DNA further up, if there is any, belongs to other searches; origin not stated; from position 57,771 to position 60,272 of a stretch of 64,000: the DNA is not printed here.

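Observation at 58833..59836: The same palindromic element interrupts the essential glyS gene twice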

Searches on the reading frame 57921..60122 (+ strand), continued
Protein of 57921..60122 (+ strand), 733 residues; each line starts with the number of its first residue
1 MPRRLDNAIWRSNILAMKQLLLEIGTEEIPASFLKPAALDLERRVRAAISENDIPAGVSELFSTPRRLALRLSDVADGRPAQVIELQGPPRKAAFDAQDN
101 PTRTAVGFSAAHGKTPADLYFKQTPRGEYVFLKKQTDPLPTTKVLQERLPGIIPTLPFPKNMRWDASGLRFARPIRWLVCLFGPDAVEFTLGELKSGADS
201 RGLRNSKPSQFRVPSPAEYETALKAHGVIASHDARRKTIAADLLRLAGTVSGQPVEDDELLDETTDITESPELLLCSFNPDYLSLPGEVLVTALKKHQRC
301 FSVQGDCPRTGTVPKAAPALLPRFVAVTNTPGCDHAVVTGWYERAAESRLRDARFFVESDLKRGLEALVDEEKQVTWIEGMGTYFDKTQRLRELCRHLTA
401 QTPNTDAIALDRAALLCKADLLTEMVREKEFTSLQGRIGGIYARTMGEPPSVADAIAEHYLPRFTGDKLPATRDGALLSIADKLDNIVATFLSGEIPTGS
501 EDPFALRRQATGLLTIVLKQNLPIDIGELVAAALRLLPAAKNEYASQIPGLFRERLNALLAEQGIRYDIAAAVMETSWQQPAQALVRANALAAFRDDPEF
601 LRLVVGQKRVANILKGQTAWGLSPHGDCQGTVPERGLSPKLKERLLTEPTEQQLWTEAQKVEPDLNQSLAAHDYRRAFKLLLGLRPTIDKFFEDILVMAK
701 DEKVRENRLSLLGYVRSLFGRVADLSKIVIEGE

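Call 20: find_encoding_contigs(protein=P0005, flank=10000, max_places=1)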
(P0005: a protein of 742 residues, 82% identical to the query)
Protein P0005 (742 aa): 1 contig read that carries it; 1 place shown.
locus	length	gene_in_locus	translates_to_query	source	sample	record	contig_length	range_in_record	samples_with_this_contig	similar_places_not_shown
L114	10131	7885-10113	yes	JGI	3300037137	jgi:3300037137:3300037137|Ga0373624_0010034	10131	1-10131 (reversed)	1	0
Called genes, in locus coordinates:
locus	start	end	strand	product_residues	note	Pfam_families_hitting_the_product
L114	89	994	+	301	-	PF13088:BNR_2 (weak)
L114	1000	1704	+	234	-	PF13353:Fer4_12, PF04055:Radical_SAM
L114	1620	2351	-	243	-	PF21948:LplA-B_cat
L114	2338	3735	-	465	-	PF00890:FAD_binding_2 (weak), PF01134:GIDA (weak), PF01266:DAO (faint), PF07992:Pyr_redox_2, PF12831:FAD_oxidored (weak), PF00070:Pyr_redox, PF01262:AlaDh_PNT_C (weak), PF02852:Pyr_redox_dim, +5 more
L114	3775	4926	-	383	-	PF02771:Acyl-CoA_dh_N, PF02770:Acyl-CoA_dh_M, PF00441:Acyl-CoA_dh_1, PF08028:Acyl-CoA_dh_2, PF22924:ACOX_C_alpha1 (weak)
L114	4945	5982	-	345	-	PF01451:LMWPc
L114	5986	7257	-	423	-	PF02844:GARS_N, PF01071:GARS_A, PF02222:ATP-grasp (weak), PF02843:GARS_C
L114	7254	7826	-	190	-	PF18780:HNH_repeat (faint)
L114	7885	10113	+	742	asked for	PF02092:tRNA_synt_2f, PF05746:DALR_1 (weak)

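Call 31: find_encoding_contigs(protein=P0004, flank=3000, max_places=1)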
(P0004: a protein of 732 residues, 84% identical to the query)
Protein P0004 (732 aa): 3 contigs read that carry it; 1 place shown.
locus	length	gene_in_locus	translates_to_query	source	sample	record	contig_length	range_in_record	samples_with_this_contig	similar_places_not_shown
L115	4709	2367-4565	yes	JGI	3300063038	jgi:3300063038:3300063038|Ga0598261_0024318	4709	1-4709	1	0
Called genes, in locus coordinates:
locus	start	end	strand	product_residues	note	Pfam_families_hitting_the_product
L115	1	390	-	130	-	?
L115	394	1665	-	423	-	PF02844:GARS_N, PF01071:GARS_A, PF02786:CPSase_L_D2 (weak), PF02843:GARS_C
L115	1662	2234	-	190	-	PF18780:HNH_repeat (faint)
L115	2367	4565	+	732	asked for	PF02092:tRNA_synt_2f, PF05746:DALR_1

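Call 32: find_encoding_contigs(protein=P0006, flank=3000, max_places=1)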
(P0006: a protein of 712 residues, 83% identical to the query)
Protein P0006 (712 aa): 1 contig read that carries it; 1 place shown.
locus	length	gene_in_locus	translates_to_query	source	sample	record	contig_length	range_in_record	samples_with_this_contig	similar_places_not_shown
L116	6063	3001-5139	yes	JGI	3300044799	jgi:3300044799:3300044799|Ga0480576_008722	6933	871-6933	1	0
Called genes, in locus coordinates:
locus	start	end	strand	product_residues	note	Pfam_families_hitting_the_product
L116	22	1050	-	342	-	PF01451:LMWPc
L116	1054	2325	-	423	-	PF02844:GARS_N, PF01071:GARS_A, PF02786:CPSase_L_D2 (weak), PF02843:GARS_C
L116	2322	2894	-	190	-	PF18780:HNH_repeat (faint)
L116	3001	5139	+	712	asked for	PF02092:tRNA_synt_2f, PF05746:DALR_1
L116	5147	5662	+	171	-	PF02643:DUF192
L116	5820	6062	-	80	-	?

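Call 33: find_encoding_contigs(protein=P0008, flank=10000, max_places=1)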
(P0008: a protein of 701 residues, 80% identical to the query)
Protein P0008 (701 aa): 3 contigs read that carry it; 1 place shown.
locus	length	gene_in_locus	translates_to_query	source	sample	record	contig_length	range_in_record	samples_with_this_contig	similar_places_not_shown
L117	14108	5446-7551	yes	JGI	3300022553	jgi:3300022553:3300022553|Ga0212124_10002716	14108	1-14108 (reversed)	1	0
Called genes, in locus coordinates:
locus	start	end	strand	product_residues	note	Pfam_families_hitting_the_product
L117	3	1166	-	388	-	?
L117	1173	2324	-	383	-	PF02771:Acyl-CoA_dh_N, PF02770:Acyl-CoA_dh_M, PF00441:Acyl-CoA_dh_1, PF08028:Acyl-CoA_dh_2, PF22924:ACOX_C_alpha1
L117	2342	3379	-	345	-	PF01451:LMWPc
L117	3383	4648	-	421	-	PF02844:GARS_N, PF01071:GARS_A, PF02222:ATP-grasp (weak), PF02655:ATP-grasp_3 (weak), PF02786:CPSase_L_D2 (weak), PF07478:Dala_Dala_lig_C (weak), PF02843:GARS_C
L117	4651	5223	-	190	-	PF18780:HNH_repeat (faint)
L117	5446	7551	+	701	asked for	PF02092:tRNA_synt_2f, PF05746:DALR_1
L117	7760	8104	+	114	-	PF02643:DUF192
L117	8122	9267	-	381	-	-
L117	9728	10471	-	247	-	PF01381:HTH_3 (faint), PF13560:HTH_31 (weak)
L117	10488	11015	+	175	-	-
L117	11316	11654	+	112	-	PF01909:NTP_transf_2, PF18765:Polbeta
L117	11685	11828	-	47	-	-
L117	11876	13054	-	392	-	PF13088:BNR_2 (faint)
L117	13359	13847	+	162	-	-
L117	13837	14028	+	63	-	-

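Call 34: find_encoding_contigs(protein=P0025, flank=6000, max_places=1)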
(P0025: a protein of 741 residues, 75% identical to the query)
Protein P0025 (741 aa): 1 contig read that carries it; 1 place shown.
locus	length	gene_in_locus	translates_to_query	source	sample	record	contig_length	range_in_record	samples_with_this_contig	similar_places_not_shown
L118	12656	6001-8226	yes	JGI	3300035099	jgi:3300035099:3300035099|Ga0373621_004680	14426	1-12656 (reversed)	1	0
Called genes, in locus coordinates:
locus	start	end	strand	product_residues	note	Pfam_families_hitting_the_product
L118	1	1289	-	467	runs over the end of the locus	PF00890:FAD_binding_2 (faint), PF01262:AlaDh_PNT_C (faint), PF01266:DAO (faint), PF01494:FAD_binding_3 (faint), PF03486:HI0933_like (faint), PF07992:Pyr_redox_2, PF00070:Pyr_redox, PF02852:Pyr_redox_dim, +2 more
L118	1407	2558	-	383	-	PF02771:Acyl-CoA_dh_N, PF02770:Acyl-CoA_dh_M, PF00441:Acyl-CoA_dh_1, PF08028:Acyl-CoA_dh_2, PF22924:ACOX_C_alpha1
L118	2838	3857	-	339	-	PF01451:LMWPc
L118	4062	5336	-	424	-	PF02844:GARS_N, PF01071:GARS_A, PF02843:GARS_C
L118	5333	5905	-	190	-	PF18780:HNH_repeat (faint)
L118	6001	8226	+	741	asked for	PF02092:tRNA_synt_2f, PF05746:DALR_1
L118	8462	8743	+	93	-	PF02643:DUF192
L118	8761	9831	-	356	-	-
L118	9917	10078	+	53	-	-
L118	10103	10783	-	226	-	PF01381:HTH_3, PF13560:HTH_31 (weak)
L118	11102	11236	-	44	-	-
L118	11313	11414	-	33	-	-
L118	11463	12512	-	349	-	-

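Call 37: search_solved_structures(query=window:57921-60122:+, show_alignments=1)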
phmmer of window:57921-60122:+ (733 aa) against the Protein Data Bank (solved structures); distinct sequences matched with E-value up to 0.001: 5.
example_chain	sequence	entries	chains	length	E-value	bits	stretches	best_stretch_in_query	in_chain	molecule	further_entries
7lu4_A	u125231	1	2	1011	7.9e-121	407.9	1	16-728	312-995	Multifunctional fusion protein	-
8ie2_H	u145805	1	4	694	1.1e-97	331.4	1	18-730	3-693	Glycine--tRNA ligase beta subunit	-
7yse_C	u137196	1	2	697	4e-94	319.7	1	17-731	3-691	Glycine--tRNA ligase beta subunit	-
7xjy_A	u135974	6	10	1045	1.5e-89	304.5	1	18-727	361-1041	Glycine--tRNA ligase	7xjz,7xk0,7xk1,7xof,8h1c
7eiv_C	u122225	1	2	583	7.9e-83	282.3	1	17-595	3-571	Glycine--tRNA ligase beta subunit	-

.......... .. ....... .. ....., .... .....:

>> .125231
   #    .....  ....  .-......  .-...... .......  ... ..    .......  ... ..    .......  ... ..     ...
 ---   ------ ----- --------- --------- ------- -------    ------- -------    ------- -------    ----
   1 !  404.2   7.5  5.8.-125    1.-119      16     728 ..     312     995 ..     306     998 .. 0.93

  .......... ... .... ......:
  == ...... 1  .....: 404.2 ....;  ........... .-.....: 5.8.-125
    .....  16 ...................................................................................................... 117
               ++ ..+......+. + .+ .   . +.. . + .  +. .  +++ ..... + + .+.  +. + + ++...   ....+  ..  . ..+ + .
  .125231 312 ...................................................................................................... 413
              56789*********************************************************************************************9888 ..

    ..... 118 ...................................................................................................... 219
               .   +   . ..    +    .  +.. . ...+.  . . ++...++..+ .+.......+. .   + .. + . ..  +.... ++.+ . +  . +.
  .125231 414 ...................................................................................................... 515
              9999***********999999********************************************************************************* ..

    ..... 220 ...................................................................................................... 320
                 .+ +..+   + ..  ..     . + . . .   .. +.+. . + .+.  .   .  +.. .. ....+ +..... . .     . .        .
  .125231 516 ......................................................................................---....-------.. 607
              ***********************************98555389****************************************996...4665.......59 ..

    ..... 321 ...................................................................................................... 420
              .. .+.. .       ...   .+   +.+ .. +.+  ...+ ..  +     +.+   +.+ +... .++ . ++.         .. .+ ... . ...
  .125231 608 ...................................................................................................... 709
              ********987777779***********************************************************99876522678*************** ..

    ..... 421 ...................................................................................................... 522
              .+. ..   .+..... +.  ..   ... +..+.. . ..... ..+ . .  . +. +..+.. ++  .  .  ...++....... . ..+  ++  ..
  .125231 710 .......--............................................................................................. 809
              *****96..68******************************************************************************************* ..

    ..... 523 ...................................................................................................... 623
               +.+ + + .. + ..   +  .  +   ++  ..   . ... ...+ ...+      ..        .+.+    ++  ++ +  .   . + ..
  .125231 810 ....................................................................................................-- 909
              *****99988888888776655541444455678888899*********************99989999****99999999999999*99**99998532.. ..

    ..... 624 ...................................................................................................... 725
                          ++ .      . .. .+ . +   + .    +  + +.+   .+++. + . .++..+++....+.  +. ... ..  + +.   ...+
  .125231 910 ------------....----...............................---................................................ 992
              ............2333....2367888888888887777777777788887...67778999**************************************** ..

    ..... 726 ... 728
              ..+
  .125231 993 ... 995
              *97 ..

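Call 49: predict_structure(alignment_id=A2)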
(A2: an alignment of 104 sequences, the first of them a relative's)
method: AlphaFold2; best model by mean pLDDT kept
length: 733 residues; sequences in the alignment: 104
mean_pLDDT: 92.6   pTM: 0.84
mean pLDDT of the five models: 92.6, 92.5, 91.5, 91.5, 91.4
residues with pLDDT >= 90: 645; 70-90: 40; 50-70: 24; < 50: 24
segments of 3 or more residues with pLDDT < 50: 1-8, 10-12, 624-633
pLDDT, mean of each block of 10 residues (from residue 1): 42 74 96 96 98 97 98 96 94 96 97 95 96 94 98 94 91 96 98 97 93 98 97 98 98 96 97 98 97 94 80 68 97 96 97 98 97 95 97 98 95 97 95 94 97 97 93 98 97 91 95 98 97 88 91 97 97 95 97 94 94 83 48 53 92 97 96 96 96 94 93 94 94 71
secondary structure, 60 per line:
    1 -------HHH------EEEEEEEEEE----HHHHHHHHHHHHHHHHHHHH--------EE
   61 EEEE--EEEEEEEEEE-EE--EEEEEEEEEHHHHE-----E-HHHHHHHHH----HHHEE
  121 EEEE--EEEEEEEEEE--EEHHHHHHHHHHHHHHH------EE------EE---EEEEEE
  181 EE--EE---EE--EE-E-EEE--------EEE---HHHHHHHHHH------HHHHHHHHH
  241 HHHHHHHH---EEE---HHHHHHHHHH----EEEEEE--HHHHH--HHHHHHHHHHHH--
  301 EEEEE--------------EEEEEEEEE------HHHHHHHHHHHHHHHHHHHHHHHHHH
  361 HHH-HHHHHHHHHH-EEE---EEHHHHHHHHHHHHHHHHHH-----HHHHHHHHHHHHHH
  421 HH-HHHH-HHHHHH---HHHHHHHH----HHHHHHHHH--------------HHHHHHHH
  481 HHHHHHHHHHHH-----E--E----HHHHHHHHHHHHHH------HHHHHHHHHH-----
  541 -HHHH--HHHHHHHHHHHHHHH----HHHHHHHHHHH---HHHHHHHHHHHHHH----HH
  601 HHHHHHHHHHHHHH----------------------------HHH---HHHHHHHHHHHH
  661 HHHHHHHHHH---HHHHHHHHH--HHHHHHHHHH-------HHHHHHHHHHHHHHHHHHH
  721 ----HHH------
elements in order (helices of 4 or more, strands of 3 or more residues): E17-26 H31-50 E59-64 E67-76 E82-90 H91-94 H103-111 E119-124 E127-136 H141-155 E175-182 E199-201 E210-212 H216-225 H232-248 E252-254 H258-267 E272-277 H280-284 H287-298 E301-305 E320-328 H335-363 H365-374 E376-378 H384-401 H407-422 H424-427 H429-434 H438-445 H450-458 H473-492 H506-519 H526-535 H542-545 H548-562 H567-577 H581-594 H599-614 H649-670 H674-682 H685-694 H702-720
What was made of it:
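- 57921..60122 (+): glyS, glycine--tRNA ligase beta subunit, 733-aa ORF. Orthologues mostly start at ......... (57969). The first 16 codons may not be translated. AF2 model pLDDT 92.6, with residues 1-12 below 50 (call 49).
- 58833..58862 (+): Site 1: perfect doublet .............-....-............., translated as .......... (residues 305-314). It lies in the loop of a beta-hairpin in the region that corresponds to the E. coli B3 domain. Lies between strands 301-305 and 320-328, with block pLDDT 80 and 68 (call 49).
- The sites are coil segments of reduced confidence in an otherwise confident model (pLDDT 92.6 overall; below 50 only at 624-633 in site 2; block means 80 and 68 at site 1) (call 49).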

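Call 53: fold_search(model_id=the predicted structure, library=pdb)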
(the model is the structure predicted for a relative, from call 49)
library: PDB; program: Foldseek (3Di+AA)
matches with E <= 10: 480; with E <= 0.001: 13
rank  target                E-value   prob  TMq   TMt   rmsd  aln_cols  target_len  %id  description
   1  9a71_B                3.8e-52  1.00  0.84  0.90   3.6       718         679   34  Integrative model of BUK-SYGB by crosslinking MS and deep learning (released 2024-09-18)
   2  7lu4_B                7.9e-49  1.00  0.80  0.61   4.1       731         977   36  Crystal structure of bacterial glycyl tRNA synthetase in complex with glycine (released 2021-08-04)
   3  7lu4_A                3.6e-48  1.00  0.81  0.62   4.1       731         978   36  Crystal structure of bacterial glycyl tRNA synthetase in complex with glycine (released 2021-08-04)
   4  8ie2_E                1.6e-44  1.00  0.80  0.84   5.3       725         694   31  Crystal structure of Lactiplantibacillus plantarum GlyRS (released 2023-06-07)
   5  8h1c_A                5.0e-42  1.00  0.82  0.62   4.3       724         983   30  Cryo-EM structure of Oryza sativa plastid glycyl-tRNA synthetase in complex with two tRNAs (one in tRNA binding state  (released 2023-04-26)
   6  7yse_C                5.2e-42  1.00  0.76  0.86   4.8       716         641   30  Crystal structure of E. coli heterotetrameric GlyRS in complex with tRNA (released 2023-02-01)
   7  8ie2_F                2.0e-40  1.00  0.78  0.89   3.7       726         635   29  Crystal structure of Lactiplantibacillus plantarum GlyRS (released 2023-06-07)
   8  7xof_A                4.2e-40  1.00  0.72  0.59   4.9       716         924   27  Crystal structure of Oryza sativa plastid glycyl-tRNA synthetase (released 2023-05-24)
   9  7eiv_D                1.5e-39  1.00  0.67  0.86   6.0       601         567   31  heterotetrameric glycyl-tRNA synthetase from Escherichia coli (released 2021-08-11)
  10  7yse_D                3.1e-39  1.00  0.75  0.85   4.9       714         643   30  Crystal structure of E. coli heterotetrameric GlyRS in complex with tRNA (released 2023-02-01)
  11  7xof_B                3.5e-39  1.00  0.61  0.50   7.0       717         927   28  Crystal structure of Oryza sativa plastid glycyl-tRNA synthetase (released 2023-05-24)
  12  7eiv_C                1.4e-35  1.00  0.63  0.85   3.4       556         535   31  heterotetrameric glycyl-tRNA synthetase from Escherichia coli (released 2021-08-11)
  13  7xjy_A                8.7e-30  1.00  0.58  0.56   4.3       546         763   28  Cryo-EM structure of Oryza sativa plastid glycyl-tRNA synthetase (apo form) (released 2023-05-03)
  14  8gjj_A                2.2e-02  0.15  0.08  0.07  30.8       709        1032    9  Multi-drug efflux pump RE-CmeB Apo form (released 2023-05-31)
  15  4mcw_B                3.8e-02  0.82  0.16  0.28  21.6       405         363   12  Crystal structure of a HD-GYP domain (a cyclic-di-GMP phosphodiesterase) containing a tri-nuclear metal centre (released 2014-02-19)
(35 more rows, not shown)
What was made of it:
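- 57921..60122 (+): Foldseek TM 0.76-0.84 to GlyRS beta structures 7lu4, 7yse and 8ie2 (call 53).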

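Call 83: list_cluster_members(proteins=[P0128, P0121, P0122, P0001])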
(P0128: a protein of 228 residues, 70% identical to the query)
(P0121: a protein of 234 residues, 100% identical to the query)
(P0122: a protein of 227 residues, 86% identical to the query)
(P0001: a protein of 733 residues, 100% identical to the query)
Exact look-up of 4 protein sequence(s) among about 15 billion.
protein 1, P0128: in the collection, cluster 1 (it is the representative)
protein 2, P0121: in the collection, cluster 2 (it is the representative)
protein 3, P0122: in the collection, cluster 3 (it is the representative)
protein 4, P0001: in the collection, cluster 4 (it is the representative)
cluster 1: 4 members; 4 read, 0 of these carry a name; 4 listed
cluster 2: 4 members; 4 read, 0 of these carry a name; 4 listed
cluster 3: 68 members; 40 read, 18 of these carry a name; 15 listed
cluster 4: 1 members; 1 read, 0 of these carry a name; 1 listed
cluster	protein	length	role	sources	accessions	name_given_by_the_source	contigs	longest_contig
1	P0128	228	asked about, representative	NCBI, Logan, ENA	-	-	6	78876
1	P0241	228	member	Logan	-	-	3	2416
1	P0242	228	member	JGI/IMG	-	-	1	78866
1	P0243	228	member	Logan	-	-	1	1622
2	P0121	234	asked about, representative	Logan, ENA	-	-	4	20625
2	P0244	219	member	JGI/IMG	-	-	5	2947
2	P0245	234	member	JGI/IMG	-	-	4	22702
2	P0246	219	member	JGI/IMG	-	-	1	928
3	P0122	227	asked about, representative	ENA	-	-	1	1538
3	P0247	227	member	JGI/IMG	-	putative transposase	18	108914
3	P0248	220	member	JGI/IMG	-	putative transposase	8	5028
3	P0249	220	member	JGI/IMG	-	putative transposase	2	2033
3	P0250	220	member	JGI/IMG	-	putative transposase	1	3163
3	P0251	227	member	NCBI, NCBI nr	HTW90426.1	MAG TPA: transposase [bacterium] | transposase [bacterium]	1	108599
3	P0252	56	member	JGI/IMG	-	hypothetical protein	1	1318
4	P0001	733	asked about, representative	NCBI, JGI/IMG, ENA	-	-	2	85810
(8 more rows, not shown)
